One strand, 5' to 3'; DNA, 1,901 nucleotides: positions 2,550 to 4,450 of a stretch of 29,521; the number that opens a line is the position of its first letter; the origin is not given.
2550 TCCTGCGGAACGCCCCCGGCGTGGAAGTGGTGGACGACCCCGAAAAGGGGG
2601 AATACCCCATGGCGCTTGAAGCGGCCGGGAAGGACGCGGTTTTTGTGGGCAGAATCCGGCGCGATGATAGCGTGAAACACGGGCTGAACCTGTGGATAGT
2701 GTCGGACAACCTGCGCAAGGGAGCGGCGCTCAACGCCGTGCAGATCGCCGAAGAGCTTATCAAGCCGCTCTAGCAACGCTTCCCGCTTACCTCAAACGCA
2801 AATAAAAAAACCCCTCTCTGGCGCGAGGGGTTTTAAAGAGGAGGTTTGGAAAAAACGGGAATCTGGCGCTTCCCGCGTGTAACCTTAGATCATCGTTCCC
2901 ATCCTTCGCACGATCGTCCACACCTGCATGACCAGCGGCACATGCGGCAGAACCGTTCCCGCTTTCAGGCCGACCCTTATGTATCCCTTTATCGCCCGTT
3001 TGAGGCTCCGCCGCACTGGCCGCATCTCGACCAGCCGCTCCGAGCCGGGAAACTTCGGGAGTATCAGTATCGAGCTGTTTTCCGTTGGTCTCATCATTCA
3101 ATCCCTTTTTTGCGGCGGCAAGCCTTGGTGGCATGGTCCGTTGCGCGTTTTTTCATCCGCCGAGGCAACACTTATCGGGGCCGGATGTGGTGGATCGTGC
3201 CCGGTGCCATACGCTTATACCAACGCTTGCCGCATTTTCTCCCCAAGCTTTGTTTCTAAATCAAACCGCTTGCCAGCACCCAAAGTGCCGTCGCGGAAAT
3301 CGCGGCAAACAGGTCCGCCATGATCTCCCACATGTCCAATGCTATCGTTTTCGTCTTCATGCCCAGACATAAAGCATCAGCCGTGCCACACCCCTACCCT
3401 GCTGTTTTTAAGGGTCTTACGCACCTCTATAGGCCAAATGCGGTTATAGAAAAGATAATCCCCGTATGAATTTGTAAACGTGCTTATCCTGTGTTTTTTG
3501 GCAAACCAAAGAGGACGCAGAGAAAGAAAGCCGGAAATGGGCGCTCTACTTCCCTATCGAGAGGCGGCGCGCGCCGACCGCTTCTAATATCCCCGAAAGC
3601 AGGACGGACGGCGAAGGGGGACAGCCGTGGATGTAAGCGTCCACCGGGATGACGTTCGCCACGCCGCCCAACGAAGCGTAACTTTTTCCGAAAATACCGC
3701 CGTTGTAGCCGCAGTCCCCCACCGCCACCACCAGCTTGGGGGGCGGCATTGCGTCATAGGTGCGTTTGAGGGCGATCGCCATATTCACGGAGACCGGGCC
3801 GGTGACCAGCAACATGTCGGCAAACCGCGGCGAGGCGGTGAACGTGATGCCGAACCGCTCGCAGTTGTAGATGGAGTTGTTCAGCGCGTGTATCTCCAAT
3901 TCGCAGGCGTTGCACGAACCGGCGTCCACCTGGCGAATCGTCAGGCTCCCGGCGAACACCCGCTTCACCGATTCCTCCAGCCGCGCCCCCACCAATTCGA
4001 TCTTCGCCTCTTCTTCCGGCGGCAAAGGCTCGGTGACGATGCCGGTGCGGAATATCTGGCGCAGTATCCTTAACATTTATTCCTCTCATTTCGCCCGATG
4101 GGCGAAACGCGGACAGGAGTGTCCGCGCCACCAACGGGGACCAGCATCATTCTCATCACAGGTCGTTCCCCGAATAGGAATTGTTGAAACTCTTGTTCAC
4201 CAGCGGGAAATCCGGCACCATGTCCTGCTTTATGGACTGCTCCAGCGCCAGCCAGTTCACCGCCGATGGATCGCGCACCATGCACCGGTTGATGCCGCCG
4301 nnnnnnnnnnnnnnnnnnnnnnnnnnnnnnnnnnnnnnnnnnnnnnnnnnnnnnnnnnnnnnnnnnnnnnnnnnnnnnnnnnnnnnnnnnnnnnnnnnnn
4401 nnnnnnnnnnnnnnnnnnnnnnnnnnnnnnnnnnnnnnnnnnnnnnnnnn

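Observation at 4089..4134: Twin-hairpin REP-like repeat inserted between the large and small subunit genes of the Ehr-like operon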

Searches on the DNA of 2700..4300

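Call 60: search_rna_families(source=window, start=2700, end=4300, threshold=evalue, max_evalue=1)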
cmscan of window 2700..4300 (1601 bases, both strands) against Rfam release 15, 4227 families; matches with E-value up to 1: 4.
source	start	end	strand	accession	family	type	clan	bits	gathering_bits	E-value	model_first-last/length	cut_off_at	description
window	2802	2854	-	RF02278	Betaproteobacteria_toxic_sRNA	Gene; sRNA;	-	22.5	50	0.094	1-64/64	no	Betaproteobacteria toxic small RNA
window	2801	2875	-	RF01772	rnk_pseudo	Cis-reg; leader;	-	21.8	55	0.72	1-108/108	no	Pseudomonas rnk leader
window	2901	2978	+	RF02791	CcsR1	Gene; sRNA;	-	16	65.3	0.83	1-83/83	no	Conserved CCUCCUCCC motif stress-induced RNA 1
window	2763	2834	-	RF01696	Chlorobi-1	Gene; sRNA;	-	15.5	50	0.52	1-67/67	no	Chlorobi-1 RNA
